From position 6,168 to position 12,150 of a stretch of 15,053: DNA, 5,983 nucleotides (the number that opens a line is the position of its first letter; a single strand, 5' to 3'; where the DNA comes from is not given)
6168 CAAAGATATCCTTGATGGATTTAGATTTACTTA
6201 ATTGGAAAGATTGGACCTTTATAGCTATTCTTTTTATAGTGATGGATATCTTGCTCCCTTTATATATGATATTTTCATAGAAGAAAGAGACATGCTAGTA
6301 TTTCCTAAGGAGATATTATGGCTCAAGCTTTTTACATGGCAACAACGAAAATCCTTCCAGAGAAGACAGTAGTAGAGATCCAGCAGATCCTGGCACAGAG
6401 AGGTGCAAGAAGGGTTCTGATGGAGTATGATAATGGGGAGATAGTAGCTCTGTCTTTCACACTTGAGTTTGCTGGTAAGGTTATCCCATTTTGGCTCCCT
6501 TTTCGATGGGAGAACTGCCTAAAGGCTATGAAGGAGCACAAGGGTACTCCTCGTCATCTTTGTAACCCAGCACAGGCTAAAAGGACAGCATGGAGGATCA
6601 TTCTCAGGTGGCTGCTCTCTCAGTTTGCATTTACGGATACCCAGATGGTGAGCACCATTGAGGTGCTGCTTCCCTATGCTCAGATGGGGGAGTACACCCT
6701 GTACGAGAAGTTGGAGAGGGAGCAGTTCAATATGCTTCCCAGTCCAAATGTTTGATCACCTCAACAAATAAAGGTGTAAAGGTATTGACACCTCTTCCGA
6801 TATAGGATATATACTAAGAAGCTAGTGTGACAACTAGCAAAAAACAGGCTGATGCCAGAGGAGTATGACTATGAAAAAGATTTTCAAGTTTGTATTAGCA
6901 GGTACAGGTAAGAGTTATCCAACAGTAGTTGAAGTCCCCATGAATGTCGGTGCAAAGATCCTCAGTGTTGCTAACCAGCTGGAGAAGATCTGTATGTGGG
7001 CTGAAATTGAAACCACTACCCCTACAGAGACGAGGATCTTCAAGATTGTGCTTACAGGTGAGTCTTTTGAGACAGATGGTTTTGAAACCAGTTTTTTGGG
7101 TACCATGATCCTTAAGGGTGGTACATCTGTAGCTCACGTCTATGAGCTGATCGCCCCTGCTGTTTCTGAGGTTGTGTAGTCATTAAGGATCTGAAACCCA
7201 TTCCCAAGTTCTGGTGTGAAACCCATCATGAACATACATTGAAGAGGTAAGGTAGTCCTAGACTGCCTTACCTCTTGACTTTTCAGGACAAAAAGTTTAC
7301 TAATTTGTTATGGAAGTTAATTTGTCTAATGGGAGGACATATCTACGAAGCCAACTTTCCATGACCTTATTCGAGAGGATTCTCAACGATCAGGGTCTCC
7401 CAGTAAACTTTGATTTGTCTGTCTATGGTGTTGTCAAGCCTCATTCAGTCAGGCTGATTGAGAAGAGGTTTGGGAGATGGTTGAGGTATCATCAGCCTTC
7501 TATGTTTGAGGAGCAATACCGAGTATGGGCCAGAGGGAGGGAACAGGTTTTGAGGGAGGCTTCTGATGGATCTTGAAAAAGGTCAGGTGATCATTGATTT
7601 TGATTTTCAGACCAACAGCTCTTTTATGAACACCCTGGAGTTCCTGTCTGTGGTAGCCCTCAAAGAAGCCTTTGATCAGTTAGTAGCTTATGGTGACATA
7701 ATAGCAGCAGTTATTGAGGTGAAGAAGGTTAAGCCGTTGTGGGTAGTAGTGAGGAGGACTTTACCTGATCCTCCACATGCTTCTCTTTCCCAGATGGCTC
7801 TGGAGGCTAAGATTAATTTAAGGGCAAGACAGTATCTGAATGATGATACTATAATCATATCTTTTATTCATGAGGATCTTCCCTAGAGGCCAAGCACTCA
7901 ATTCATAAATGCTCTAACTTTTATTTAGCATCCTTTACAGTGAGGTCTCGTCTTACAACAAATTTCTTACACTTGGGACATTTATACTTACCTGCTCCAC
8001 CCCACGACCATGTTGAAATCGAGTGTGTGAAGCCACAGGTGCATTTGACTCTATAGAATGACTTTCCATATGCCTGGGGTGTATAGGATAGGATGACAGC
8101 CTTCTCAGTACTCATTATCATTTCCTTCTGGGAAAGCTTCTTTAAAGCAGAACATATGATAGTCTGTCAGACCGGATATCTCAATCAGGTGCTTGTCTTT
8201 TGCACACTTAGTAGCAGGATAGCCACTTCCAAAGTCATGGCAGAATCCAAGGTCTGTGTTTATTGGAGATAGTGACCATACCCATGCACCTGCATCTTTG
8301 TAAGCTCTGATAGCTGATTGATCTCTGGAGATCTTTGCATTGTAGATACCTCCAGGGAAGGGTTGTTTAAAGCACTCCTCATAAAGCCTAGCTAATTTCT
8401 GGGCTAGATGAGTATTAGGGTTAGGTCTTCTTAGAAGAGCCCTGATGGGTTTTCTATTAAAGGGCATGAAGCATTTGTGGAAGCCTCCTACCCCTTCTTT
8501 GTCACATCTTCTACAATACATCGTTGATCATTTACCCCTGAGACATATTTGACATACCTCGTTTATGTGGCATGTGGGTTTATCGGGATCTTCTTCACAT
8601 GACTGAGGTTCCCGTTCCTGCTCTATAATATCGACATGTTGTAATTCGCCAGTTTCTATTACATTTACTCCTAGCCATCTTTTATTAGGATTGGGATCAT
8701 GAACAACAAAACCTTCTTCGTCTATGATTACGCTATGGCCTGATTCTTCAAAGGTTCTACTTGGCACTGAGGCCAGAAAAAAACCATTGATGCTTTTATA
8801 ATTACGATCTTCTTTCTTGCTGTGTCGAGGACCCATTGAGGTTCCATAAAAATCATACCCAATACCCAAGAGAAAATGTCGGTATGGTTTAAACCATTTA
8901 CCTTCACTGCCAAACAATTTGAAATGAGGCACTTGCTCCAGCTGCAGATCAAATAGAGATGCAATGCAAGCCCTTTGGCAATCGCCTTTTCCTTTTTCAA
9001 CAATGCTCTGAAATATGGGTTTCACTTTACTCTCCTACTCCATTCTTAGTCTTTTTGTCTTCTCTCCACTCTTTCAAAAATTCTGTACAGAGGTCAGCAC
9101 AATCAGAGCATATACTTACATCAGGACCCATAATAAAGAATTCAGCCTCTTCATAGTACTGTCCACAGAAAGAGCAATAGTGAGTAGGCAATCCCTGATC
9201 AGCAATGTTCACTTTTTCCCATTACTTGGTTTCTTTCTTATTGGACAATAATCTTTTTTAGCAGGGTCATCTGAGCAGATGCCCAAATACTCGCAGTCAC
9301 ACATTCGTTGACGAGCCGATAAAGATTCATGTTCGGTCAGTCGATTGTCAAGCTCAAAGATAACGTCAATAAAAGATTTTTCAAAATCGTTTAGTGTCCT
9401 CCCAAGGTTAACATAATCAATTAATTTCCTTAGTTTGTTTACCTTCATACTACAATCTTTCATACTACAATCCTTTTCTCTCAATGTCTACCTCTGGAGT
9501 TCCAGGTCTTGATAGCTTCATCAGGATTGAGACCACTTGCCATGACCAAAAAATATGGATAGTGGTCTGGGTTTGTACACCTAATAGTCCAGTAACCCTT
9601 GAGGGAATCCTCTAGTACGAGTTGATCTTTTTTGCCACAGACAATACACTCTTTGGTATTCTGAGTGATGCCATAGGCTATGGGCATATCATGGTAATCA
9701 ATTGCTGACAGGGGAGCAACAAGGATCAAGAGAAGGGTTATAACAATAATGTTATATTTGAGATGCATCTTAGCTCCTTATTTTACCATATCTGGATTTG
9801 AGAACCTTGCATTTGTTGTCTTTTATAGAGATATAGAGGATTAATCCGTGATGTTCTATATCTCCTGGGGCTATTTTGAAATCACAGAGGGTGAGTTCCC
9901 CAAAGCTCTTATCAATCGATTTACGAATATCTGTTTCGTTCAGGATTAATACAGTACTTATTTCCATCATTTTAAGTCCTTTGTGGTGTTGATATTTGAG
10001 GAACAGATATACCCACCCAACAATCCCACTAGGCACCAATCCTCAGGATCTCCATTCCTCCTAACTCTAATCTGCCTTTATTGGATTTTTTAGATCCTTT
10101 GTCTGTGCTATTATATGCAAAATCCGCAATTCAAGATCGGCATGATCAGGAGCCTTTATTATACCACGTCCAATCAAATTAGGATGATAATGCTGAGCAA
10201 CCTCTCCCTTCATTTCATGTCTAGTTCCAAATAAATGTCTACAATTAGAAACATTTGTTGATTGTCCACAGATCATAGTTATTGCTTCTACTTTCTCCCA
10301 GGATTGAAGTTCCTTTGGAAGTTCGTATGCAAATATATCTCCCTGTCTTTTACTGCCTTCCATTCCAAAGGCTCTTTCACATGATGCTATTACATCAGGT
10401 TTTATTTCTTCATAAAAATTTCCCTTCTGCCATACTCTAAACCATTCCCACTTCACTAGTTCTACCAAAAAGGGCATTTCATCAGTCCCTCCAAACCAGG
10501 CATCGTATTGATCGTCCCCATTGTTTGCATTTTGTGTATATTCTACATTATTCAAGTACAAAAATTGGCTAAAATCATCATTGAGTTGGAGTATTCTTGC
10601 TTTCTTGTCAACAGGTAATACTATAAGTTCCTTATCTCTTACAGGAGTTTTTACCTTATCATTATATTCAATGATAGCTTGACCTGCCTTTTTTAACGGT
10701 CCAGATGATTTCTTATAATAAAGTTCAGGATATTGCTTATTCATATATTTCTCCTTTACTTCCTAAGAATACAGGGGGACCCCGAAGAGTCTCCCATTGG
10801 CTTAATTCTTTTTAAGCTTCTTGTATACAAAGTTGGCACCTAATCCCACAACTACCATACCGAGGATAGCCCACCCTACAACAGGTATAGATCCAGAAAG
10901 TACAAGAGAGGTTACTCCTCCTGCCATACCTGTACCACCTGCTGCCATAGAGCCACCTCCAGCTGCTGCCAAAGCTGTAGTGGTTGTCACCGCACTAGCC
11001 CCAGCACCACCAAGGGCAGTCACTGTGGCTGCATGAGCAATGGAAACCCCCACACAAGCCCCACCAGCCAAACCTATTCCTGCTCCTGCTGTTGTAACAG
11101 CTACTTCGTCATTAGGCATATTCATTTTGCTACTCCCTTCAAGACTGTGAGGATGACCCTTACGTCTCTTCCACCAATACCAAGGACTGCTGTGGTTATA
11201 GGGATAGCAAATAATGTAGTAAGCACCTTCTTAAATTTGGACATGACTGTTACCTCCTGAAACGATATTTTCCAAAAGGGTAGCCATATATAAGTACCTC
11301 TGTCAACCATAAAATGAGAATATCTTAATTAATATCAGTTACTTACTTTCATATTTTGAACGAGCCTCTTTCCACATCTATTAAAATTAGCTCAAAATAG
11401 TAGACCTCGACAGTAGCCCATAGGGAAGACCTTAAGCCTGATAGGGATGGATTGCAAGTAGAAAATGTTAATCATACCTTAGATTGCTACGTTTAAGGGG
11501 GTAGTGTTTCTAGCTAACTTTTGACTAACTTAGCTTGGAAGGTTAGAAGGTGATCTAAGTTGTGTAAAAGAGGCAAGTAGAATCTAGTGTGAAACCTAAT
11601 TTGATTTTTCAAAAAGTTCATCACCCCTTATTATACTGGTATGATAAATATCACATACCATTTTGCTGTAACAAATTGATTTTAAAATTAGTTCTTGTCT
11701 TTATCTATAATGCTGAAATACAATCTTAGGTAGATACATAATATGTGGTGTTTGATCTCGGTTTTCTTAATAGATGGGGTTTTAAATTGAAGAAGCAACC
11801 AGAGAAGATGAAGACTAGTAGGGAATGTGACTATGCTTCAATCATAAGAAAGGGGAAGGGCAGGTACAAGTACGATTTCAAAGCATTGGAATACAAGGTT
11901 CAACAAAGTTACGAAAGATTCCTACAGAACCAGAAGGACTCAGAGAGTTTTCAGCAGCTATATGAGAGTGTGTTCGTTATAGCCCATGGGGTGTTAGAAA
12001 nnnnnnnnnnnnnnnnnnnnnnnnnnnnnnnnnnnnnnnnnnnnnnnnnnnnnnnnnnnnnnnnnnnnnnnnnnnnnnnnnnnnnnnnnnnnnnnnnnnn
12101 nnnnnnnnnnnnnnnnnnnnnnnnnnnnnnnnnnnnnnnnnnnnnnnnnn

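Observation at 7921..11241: Leftward operon of ten small zinc-binding or membrane proteins as a probable host-takeover or anti-defence island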

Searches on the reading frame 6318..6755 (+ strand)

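Call 7: search_protein_families(library=phrogs, max_evalue=0.01, proteins=[window:6318-6755:+])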
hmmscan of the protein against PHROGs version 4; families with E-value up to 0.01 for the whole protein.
window:6318-6755:+ (145 aa): 1 family
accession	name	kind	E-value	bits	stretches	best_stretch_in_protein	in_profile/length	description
phrog_17260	-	unknown function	0.0017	19.3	1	5-94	3-93/158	-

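Call 8: search_protein_families(library=pfam, max_evalue=0.01, proteins=[window:6318-6755:+])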
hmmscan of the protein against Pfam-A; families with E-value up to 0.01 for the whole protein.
window:6318-6755:+ (145 aa): 0 families

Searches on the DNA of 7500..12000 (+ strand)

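Call 4: search_dna_similar(query=window:7500-12000:+, collection=phages, mode=near, max_rows=30)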
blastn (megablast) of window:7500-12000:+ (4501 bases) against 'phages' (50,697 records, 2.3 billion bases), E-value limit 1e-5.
No match.

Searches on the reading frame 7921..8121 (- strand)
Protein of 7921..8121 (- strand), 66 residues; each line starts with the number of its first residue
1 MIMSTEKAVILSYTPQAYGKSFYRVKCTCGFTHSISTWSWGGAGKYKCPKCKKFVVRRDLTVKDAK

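Call 5: search_protein_families(library=pfam, max_evalue=0.1, proteins=[window:7921-8121:-])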
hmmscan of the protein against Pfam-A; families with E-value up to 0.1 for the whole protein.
window:7921-8121:- (66 aa): 2 families
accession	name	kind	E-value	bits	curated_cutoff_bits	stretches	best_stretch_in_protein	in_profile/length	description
PF17848.7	Zn_ribbon_ACC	-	0.017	15.7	24.5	1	47-60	3-16/26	Acetyl-CoA carboxylase zinc finger domain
PF13248.11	Zn_ribbon_3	-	0.02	14.8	27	1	45-59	2-15/26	zinc-ribbon domain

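Call 6: search_protein_families(library=phrogs, max_evalue=0.1, proteins=[window:7921-8121:-])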
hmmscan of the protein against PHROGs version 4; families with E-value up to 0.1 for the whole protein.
window:7921-8121:- (66 aa): 2 families
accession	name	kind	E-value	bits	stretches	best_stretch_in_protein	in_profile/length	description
phrog_4160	-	unknown function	0.039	14.9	1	22-53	47-78/178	-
phrog_4293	-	unknown function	0.048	14.8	0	12-39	80-108/124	-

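Call 50: search_protein_families(library=padloc, max_evalue=0.01, proteins=[window:7921-8121:-])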
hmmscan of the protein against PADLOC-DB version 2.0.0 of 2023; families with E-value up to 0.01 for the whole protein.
window:7921-8121:- (66 aa): 0 families

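Call 51: search_protein_families(library=ncbifam, max_evalue=0.01, proteins=[window:7921-8121:-])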
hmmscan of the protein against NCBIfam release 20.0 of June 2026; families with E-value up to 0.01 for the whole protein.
window:7921-8121:- (66 aa): 0 families

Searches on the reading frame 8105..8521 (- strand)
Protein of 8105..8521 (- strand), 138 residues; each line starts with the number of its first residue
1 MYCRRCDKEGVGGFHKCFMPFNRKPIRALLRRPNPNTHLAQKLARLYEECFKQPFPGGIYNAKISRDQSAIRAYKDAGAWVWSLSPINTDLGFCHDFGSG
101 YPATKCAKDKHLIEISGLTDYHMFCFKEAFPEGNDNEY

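Call 5: search_protein_families(library=pfam, max_evalue=0.1, proteins=[window:8105-8521:-])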
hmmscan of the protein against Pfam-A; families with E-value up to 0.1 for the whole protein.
window:8105-8521:- (138 aa): 0 families

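Call 6: search_protein_families(library=phrogs, max_evalue=0.1, proteins=[window:8105-8521:-])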
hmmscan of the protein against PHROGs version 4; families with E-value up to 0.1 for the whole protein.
window:8105-8521:- (138 aa): 0 families

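Call 50: search_protein_families(library=padloc, max_evalue=0.01, proteins=[window:8105-8521:-])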
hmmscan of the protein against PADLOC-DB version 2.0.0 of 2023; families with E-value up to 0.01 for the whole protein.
window:8105-8521:- (138 aa): 0 families

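Call 51: search_protein_families(library=ncbifam, max_evalue=0.01, proteins=[window:8105-8521:-])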
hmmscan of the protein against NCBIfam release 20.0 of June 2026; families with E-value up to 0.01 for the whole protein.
window:8105-8521:- (138 aa): 0 families

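Call 84: search_solved_structures(query=A5, max_evalue=1)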
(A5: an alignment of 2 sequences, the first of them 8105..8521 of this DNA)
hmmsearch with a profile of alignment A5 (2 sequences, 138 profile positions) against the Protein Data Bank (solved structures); distinct sequences matched with E-value up to 1: 1.
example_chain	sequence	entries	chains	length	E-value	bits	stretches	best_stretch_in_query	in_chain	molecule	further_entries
8eug_I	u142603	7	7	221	0.8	12.8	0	39-125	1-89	60S ribosomal protein L10-A | Large ribosomal subunit protein uL16A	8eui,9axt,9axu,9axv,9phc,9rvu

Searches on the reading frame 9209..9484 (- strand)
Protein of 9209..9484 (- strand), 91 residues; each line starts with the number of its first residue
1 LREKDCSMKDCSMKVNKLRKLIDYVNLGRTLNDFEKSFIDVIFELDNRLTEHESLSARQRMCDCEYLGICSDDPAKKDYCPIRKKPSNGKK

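Call 5: search_protein_families(library=pfam, max_evalue=0.1, proteins=[window:9209-9484:-])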
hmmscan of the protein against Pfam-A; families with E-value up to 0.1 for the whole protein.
window:9209-9484:- (91 aa): 1 family
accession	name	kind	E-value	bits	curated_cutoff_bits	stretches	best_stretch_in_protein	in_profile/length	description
PF11427.14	HTH_Tnp_Tc3_1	-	0.00035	20.8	21.1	1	28-67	2-41/50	Tc3 transposase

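Call 6: search_protein_families(library=phrogs, max_evalue=0.1, proteins=[window:9209-9484:-])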
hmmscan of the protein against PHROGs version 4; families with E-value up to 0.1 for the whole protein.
window:9209-9484:- (91 aa): 0 families

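Call 50: search_protein_families(library=padloc, max_evalue=0.01, proteins=[window:9209-9484:-])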
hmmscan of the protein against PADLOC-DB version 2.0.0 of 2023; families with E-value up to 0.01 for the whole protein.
window:9209-9484:- (91 aa): 0 families

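Call 51: search_protein_families(library=ncbifam, max_evalue=0.01, proteins=[window:9209-9484:-])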
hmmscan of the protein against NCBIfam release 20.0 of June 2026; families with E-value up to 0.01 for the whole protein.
window:9209-9484:- (91 aa): 0 families

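Call 86: search_solved_structures(query=window:9209-9484:-, max_evalue=1)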
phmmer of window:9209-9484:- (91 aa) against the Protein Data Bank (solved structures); distinct sequences matched with E-value up to 1: 2.
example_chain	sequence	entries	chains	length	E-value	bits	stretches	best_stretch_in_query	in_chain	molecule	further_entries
6zyv_A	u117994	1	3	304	0.065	17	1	62-84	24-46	CIR protein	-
7etr_C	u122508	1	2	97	0.29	14.9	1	7-45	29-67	Toxin module of toxin-antitoxin system RelE/StbE family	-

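Call 101: find_related_loci(query=window:9209-9463:-, collection=metagenome_contigs, flank=4000)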
Query window:9209-9463:- (84 aa) in metagenome_contigs; peptide patterns used: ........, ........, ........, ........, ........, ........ (x = any residue, [..] = any of these).
98 stretches matched a pattern; 4 encode a relative of the query (tblastn E <= 1e-3); 4 distinct loci.
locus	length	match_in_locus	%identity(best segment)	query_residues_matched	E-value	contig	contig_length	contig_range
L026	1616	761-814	61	63-80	1e-5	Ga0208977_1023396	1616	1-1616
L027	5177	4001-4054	61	63-80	1e-5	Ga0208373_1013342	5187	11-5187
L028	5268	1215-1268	61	63-80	1e-5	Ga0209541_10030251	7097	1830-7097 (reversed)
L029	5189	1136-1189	61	63-80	1e-5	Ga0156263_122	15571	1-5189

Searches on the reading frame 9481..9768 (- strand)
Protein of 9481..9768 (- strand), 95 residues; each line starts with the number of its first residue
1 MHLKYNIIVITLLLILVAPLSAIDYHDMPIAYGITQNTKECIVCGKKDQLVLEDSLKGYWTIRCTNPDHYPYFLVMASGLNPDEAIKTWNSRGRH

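Call 5: search_protein_families(library=pfam, max_evalue=0.1, proteins=[window:9481-9768:-])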
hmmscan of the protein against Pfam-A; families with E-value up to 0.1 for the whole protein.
window:9481-9768:- (95 aa): 1 family
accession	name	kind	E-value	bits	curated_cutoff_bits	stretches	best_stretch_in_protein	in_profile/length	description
PF14354.12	Lar_restr_allev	-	0.0037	17.9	28.6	1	37-92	2-57/58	Restriction alleviation protein Lar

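Call 6: search_protein_families(library=phrogs, max_evalue=0.1, proteins=[window:9481-9768:-])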
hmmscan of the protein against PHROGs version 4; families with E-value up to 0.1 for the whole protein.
window:9481-9768:- (95 aa): 3 families
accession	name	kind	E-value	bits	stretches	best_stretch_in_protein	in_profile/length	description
phrog_599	-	moron, auxiliary metabolic gene and host takeover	0.028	15.5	1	36-93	72-127/262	Lar-like restriction alleviation protein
phrog_11877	-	unknown function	0.061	14.3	0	38-91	7-71/75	-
phrog_34981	-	unknown function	0.069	14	0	1-10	1-10/31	-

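Call 50: search_protein_families(library=padloc, max_evalue=0.01, proteins=[window:9481-9768:-])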
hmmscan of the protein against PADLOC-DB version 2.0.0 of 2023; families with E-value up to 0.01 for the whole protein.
window:9481-9768:- (95 aa): 0 families

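Call 51: search_protein_families(library=ncbifam, max_evalue=0.01, proteins=[window:9481-9768:-])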
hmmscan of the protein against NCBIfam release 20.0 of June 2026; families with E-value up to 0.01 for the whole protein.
window:9481-9768:- (95 aa): 0 families

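Call 85: search_solved_structures(query=A4, max_evalue=1)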
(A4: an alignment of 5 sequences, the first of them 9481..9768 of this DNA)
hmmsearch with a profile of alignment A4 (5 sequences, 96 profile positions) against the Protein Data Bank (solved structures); distinct sequences matched with E-value up to 1: 0.

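Call 87: search_protein_families(library=pfam, alignment_id=A4, max_evalue=1)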
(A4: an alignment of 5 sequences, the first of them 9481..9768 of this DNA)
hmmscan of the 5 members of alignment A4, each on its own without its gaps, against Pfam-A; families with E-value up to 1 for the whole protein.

A. member 1, window:9481-9768:- (95 aa): 2 families
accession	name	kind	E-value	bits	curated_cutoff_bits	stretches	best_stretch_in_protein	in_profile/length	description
PF14354.12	Lar_restr_allev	-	0.0037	17.9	28.6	1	37-92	2-57/58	Restriction alleviation protein Lar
PF03691.19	UPF0167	-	0.14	12.4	25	1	21-55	2-37/174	Uncharacterised protein family (UPF0167)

B. families by the number of members that match (of 5 scanned): 3 families
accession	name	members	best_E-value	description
PF14354.12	Lar_restr_allev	5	0.0037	Restriction alleviation protein Lar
PF08804.16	gp32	2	0.076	gp32 DNA binding protein like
PF03691.19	UPF0167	1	0.14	Uncharacterised protein family (UPF0167)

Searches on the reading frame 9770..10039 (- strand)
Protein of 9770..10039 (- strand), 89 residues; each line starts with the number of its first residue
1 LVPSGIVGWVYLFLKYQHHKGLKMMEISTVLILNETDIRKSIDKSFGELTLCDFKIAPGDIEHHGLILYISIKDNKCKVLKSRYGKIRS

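Call 5: search_protein_families(library=pfam, max_evalue=0.1, proteins=[window:9770-10039:-])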
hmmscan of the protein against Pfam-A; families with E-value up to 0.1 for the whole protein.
window:9770-10039:- (89 aa): 1 family
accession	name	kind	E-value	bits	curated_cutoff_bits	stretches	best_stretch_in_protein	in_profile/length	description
PF22418.2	EhRGS-RhoGEF_PH-like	-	0.013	15.9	27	1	30-79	75-123/141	EhRGS-RhoGEF PH domain-like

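Call 6: search_protein_families(library=phrogs, max_evalue=0.1, proteins=[window:9770-10039:-])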
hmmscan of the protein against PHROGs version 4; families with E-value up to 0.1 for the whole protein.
window:9770-10039:- (89 aa): 0 families

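Call 50: search_protein_families(library=padloc, max_evalue=0.01, proteins=[window:9770-10039:-])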
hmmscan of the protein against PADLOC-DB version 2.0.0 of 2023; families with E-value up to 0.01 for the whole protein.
window:9770-10039:- (89 aa): 0 families

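Call 51: search_protein_families(library=ncbifam, max_evalue=0.01, proteins=[window:9770-10039:-])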
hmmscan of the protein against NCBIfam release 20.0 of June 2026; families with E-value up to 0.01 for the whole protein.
window:9770-10039:- (89 aa): 0 families
